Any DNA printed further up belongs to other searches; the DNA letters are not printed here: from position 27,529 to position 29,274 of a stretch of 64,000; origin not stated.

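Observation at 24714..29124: Non-pyrrolysine MttB-family methyltransferase and a TRAP importer embedded in the nicotinate island: candidate N-methylnicotinate (trigonelline) demethylation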

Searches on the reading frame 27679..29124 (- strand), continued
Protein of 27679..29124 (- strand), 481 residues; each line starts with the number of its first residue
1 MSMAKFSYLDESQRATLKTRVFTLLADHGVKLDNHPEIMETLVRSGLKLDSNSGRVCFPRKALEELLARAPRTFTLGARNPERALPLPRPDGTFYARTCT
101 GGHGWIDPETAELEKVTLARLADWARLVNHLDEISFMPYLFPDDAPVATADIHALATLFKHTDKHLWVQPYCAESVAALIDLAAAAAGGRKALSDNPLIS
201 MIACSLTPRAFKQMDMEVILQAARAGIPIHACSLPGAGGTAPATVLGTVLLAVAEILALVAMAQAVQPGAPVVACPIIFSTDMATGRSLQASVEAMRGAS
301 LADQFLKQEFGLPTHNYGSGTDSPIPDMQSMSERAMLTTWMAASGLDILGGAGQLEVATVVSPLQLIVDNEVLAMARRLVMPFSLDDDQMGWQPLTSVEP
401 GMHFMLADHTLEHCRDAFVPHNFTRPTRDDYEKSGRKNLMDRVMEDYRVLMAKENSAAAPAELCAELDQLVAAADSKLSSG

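Call 13: find_encoding_contigs(protein=P0110, flank=10000, max_places=2)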
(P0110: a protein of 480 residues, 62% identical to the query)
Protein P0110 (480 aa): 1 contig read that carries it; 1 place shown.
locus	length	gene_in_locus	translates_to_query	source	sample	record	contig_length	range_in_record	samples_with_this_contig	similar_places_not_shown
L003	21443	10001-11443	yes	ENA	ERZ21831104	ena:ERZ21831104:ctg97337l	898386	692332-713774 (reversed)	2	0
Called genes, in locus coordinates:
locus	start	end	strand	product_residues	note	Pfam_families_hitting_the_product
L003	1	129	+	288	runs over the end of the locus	PF00528:BPD_transp_1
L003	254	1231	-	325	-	PF03547:Mem_trans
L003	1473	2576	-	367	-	PF13237:Fer4_10 (faint), PF12838:Fer4_7, PF13183:Fer4_8, PF13534:Fer4_17 (weak), PF02754:CCG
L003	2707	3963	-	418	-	PF01565:FAD_binding_4, PF02913:FAD-oxidase_C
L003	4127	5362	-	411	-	PF00682:HMGL-like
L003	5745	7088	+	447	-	PF13489:Methyltransf_23, PF08241:Methyltransf_11 (weak), PF08242:Methyltransf_12 (faint), PF13649:Methyltransf_25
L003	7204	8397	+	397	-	PF16983:MFS_MOT1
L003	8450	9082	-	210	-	PF01066:CDP-OH_P_transf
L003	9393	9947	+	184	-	PF13560:HTH_31, PF01381:HTH_3, PF12844:HTH_19, PF13413:HTH_25 (weak), PF13443:HTH_26, PF07883:Cupin_2, PF02311:AraC_binding (faint)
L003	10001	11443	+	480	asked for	PF06253:MTTB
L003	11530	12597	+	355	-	PF03480:DctP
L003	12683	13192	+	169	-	PF04290:DctQ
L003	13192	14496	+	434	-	PF06808:DctM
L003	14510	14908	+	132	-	PF01042:Ribonuc_L-PSP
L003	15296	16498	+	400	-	PF01842:ACT (faint), PF13291:ACT_4 (faint), PF13740:ACT_6, PF00702:Hydrolase, PF06888:Put_Phosphatase (weak), PF12710:HAD, PF13419:HAD_2 (weak), PF08282:Hydrolase_3 (weak)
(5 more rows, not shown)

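Call 17: search_protein_families(library=ncbifam, proteins=[window:27679-29124:-], max_evalue=0.00001)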
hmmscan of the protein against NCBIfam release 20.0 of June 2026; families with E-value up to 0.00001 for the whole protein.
window:27679-29124:- (481 aa): 1 family
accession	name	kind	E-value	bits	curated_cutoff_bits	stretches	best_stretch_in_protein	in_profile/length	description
TIGR02369.2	trimeth_pyl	equivalog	1.1e-76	258.2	525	1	21-475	18-469/469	[trimethylamine--corrinoid protein] Co-methyltransferase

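Call 21: find_related_loci(query=A1, collection=genome_contigs, flank=10000)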
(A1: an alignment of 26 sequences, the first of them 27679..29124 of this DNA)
Query A1 (481 aa) in genome_contigs; peptide patterns used: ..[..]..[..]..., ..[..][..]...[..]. (x = any residue, [..] = any of these).
198 stretches matched a pattern; 155 encode a relative of the query (tblastn E <= 1e-3); the best 80 are kept; 80 distinct loci.
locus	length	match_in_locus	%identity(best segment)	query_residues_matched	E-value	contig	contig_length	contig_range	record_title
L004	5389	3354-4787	66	1-478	0e+0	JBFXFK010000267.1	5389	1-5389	MAG: Desulfatirhabdiaceae bacterium isolate CA_2019_TPIn_138 NODE_65152_length_5389_cov_9.057773_TPIn, whole genome shot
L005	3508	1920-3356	66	1-479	0e+0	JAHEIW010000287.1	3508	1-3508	MAG: Deltaproteobacteria bacterium isolate Ww513 NODE_134035_length_3508_cov_20.025982, whole genome shotgun sequence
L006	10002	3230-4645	66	4-475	0e+0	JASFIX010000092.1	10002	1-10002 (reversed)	MAG: Desulfobacterales bacterium isolate D0608S20remetaG_Bin_272 D0608S20remetaG_FD_scaffold_1652_c1, whole genome shotg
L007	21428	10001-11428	65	4-479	0e+0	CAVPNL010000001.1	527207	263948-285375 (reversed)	MAG: uncultured delta proteobacterium isolate MFD09779.bin.2.131 genome assembly, contig: contig_12797, whole genome sho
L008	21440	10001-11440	63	1-480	0e+0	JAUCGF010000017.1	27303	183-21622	Desulfococcaceae bacterium HSG9 NODE_98_length_27303, whole genome shotgun sequence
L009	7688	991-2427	65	1-479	0e+0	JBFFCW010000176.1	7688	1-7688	MAG: Desulfobacterales bacterium isolate Mix_mud12.2021.10.8 k141_1938613_length_7688_cov_9.0000, whole genome shotgun s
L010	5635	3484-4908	65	1-475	0e+0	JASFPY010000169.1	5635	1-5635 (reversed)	MAG: Desulfobacteraceae bacterium isolate D0819S02metaG_sub_Bin_163 D0819S02metaG_FD_scaffold_2611_c1, whole genome shot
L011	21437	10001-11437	61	1-479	0e+0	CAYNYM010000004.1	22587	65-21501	MAG TPA_asm: uncultured Desulfobacteraceae bacterium isolate binchicken_co42_439 genome assembly, contig: NODE_2748_leng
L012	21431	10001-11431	61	4-480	0e+0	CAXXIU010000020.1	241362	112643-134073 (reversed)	MAG: Desulfomonilaceae bacterium isolate 24c7a18b-b8c2-4fbd-b8d1-4b4dc3bc9637 genome assembly, contig: contig_20, whole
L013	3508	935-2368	61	1-478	0e+0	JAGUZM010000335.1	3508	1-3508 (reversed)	MAG: Deltaproteobacteria bacterium isolate DeMMO6_18 c_000000009952, whole genome shotgun sequence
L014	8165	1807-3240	61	1-478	0e+0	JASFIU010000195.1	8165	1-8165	MAG: Desulfobacterales bacterium isolate D0608S20remetaG_Bin_248 D0608S20remetaG_FD_scaffold_2614_c1, whole genome shotg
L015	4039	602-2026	66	1-475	0e+0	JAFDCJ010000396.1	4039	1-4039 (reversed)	MAG: Deltaproteobacteria bacterium isolate MB3D_Bin_18 MB3D_Bin_18_MB3D_0306_000002612969, whole genome shotgun sequence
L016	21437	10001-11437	59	1-479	0e+0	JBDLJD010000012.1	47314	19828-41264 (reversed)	MAG: Thermodesulfobacteriota bacterium isolate MAG075 MAG075_12, whole genome shotgun sequence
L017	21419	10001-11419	62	8-480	0e+0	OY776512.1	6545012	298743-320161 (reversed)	MAG: Desulfarculaceae bacterium isolate e2237022-3439-453f-a1e0-3d3180ebaa11 genome assembly, chromosome: 1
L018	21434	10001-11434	57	1-478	0e+0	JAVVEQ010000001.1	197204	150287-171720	MAG: Desulfotignum sp. isolate TamC13-25 NODE_1_length_197204_cov_5.901358, whole genome shotgun sequence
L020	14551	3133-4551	56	6-478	0e+0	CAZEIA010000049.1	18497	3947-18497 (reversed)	MAG TPA_asm: uncultured Desulfobacterales bacterium isolate SRP332253_co1_250 genome assembly, contig: NODE_4880_length_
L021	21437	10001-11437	57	1-479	0e+0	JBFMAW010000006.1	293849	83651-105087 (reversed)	MAG: Thermodesulfobacteriota bacterium isolate MAG148 MAG148_6, whole genome shotgun sequence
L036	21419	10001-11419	47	5-478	9e-131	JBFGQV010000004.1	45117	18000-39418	MAG: Alphaproteobacteria bacterium isolate Mix_sand04.2021.02.G.56 k141_2795804_length_45117_cov_11.2465, whole genome s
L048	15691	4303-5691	43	6-475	3e-127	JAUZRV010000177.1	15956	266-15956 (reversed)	MAG: Rhodobacterales bacterium isolate GS19_ROV16_BS04-AMOR20_M1399 AMOR20_M1399_contig177, whole genome shotgun sequenc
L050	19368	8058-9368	45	4-441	5e-127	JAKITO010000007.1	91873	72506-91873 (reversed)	MAG: Rhodobacteraceae bacterium isolate D96SM.bin.44 NODE_123_length_91873_cov_7.375533, whole genome shotgun sequence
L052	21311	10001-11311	47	4-441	1e-126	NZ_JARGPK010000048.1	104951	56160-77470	MAG: Antarcticimicrobium sp. isolate bin_ti_oxhcr1.003 k141_178505, whole genome shotgun sequence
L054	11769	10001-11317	45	2-441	1e-126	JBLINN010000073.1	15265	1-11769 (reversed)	MAG: Paracoccaceae bacterium isolate 3300053785_219 Ga0535658_0009945, whole genome shotgun sequence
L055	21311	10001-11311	45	4-441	1e-125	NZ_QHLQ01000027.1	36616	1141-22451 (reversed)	Parasedimentitalea denitrificans strain CY04 Scaffold27, whole genome shotgun sequence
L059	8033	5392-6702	46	4-441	2e-124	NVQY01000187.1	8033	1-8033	MAG: Rhodobacteraceae bacterium isolate NORP181 Contig_source1383C_25709, whole genome shotgun sequence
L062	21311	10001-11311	45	4-441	7e-124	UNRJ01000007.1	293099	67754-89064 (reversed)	Rhodobacteraceae bacterium Alg238-R152 genome assembly, contig: Contig_7, whole genome shotgun sequence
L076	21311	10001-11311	45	4-441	7e-122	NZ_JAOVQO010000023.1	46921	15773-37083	Defluviimonas sp. WL0024 NODE_23_length_46921_cov_44.097299, whole genome shotgun sequence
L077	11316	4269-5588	43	1-441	2e-121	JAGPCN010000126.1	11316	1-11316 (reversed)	MAG: Fuscovulum sp. isolate Gw_SlAct_bin_275 Gw_SlAct_17392_length_11316_cov_7.221289, whole genome shotgun sequence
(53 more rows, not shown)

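Call 35: search_protein_families(library=pfam, proteins=[L012:12173-13309:+, L012:13352-14269:+, L012:14300-16150:+, L012:16131-16868:+, L012:7713-8921:+, L012:5463-6590:+, L011:16405-17145:+, L011:17206-18948:+, L011:9458-9922:+, L011:8459-9037:+])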
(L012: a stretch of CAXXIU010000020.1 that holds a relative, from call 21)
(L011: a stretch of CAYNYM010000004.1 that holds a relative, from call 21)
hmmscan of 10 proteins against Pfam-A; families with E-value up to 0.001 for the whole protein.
L012:12173-13309:+ (378 aa): 3 families
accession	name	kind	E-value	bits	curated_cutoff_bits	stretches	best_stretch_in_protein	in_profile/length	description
PF13458.12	Peripla_BP_6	-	3.7e-70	237.7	31.7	1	27-364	1-339/343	Periplasmic binding protein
PF01094.35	ANF_receptor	-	2.9e-22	79.7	25.4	1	51-365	6-352/353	Receptor family ligand binding region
PF13433.12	Peripla_BP_5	-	9.7e-22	78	27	2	28-106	1-79/363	Periplasmic binding protein domain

L012:13352-14269:+ (305 aa): 1 family
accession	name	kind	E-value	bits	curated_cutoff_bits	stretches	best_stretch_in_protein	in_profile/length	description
PF02653.21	BPD_transp_2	-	1.9e-30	106.3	26.8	1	27-295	1-269/269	Branched-chain amino acid transport system / permease component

L012:14300-16150:+ (616 aa): 3 families
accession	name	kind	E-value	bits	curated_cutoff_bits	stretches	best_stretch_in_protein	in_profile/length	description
PF00005.33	ABC_tran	-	1.9e-27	97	25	1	386-545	2-136/137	ABC transporter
PF12399.14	BCA_ABC_TP_C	-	2e-11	43.7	25.5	1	595-616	2-23/27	Branched-chain amino acid ATP-binding cassette transporter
PF13304.12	AAA_21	-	7.8e-06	26.6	27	0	397-418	1-22/304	AAA domain, putative AbiEii toxin, Type IV TA system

L012:16131-16868:+ (245 aa): 6 families
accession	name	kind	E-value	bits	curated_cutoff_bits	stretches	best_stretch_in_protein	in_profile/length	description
PF00005.33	ABC_tran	-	2.6e-33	116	25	1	29-173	2-136/137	ABC transporter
PF13304.12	AAA_21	-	4.1e-12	47.2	27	2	145-200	237-295/304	AAA domain, putative AbiEii toxin, Type IV TA system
PF13476.12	AAA_23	-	1.5e-05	26.2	27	1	29-71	11-53/201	AAA domain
PF03193.22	RsgA_GTPase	-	0.0001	22.6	30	1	17-82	86-148/174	RsgA GTPase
PF13555.12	AAA_29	-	0.0001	22.4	27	1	20-71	7-54/61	P-loop containing region of AAA domain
PF25199.1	nSTAND_NTPase5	-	0.00017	21.9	34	0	33-76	36-80/145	Novel STAND NTPase 5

L012:7713-8921:+ (402 aa): 4 families
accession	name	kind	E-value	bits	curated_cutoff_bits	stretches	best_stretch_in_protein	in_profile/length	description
PF06722.18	EryCIII-like_C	-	2.3e-13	50.8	31.7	1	266-375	19-128/145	Erythromycin biosynthesis protein CIII-like, C-terminal domain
PF04101.22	Glyco_tran_28_C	-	4e-06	27.4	22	1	257-368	30-148/166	Glycosyltransferase family 28 C-terminal domain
PF13528.12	Glyco_trans_1_3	-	5e-06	26.3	25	0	291-357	251-318/322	Glycosyl transferase family 1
PF13579.12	Glyco_trans_4_4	-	0.00022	22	29.7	0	16-131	2-103/158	Glycosyl transferase 4-like domain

L012:5463-6590:+ (375 aa): 2 families
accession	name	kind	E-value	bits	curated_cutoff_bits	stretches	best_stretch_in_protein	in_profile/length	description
PF04551.19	GcpE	-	1.3e-150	501.6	32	1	22-363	1-342/343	GcpE protein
PF13378.12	MR_MLE_C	-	1e-05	25.8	29.4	0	50-151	56-159/219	Enolase C-terminal domain-like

L011:16405-17145:+ (246 aa): 5 families
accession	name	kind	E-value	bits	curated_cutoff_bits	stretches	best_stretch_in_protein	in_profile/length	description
PF01614.24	IclR_C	-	3.7e-26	92.2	24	1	77-239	9-173/174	Bacterial transcriptional regulator IclR C-terminal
PF09339.16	HTH_IclR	-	8e-11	42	22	1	3-51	1-51/52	IclR helix-turn-helix domain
PF01022.26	HTH_5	-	3.7e-07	30.3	22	1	9-50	6-47/47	Bacterial regulatory protein, arsR family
PF25213.1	HVO_A0261_N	-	6.3e-07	29.6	35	1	4-59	10-63/86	HVO_A0261 N-terminal domain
PF12802.13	MarR_2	-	0.00039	21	27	1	9-50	9-52/61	MarR family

L011:17206-18948:+ (580 aa): 3 families
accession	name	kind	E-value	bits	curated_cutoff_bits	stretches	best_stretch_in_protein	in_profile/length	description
PF02775.26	TPP_enzyme_C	-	4.3e-33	114.7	21.9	1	428-557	19-151/151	Thiamine pyrophosphate enzyme, C-terminal TPP binding domain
PF02776.23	TPP_enzyme_N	-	5.8e-26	91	26.8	1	16-125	1-113/119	Thiamine pyrophosphate enzyme, N-terminal TPP binding domain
PF00205.28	TPP_enzyme_M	-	5.7e-23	81.6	30.4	1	209-344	3-137/137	Thiamine pyrophosphate enzyme, central domain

L011:9458-9922:+ (154 aa): 4 families
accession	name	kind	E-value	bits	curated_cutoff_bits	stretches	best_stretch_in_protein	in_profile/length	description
PF09339.16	HTH_IclR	-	1.2e-07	31.8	22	1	4-40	2-40/52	IclR helix-turn-helix domain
PF25213.1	HVO_A0261_N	-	3e-05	24.2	35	1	4-54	10-58/86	HVO_A0261 N-terminal domain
PF01022.26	HTH_5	-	5.3e-05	23.5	22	1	8-50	5-47/47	Bacterial regulatory protein, arsR family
PF01614.24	IclR_C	-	0.00011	22.3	24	1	77-152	9-84/174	Bacterial transcriptional regulator IclR C-terminal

L011:8459-9037:+ (192 aa): 2 families
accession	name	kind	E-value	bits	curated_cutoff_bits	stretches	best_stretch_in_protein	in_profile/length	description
PF02572.21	CobA_CobO_BtuR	-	1.6e-69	234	25.7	1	20-192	2-172/172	ATP:corrinoid adenosyltransferase BtuR/CobO/CobP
PF04851.21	ResIII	-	0.00094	19.6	22.5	0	9-54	14-59/164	Type III restriction enzyme, res subunit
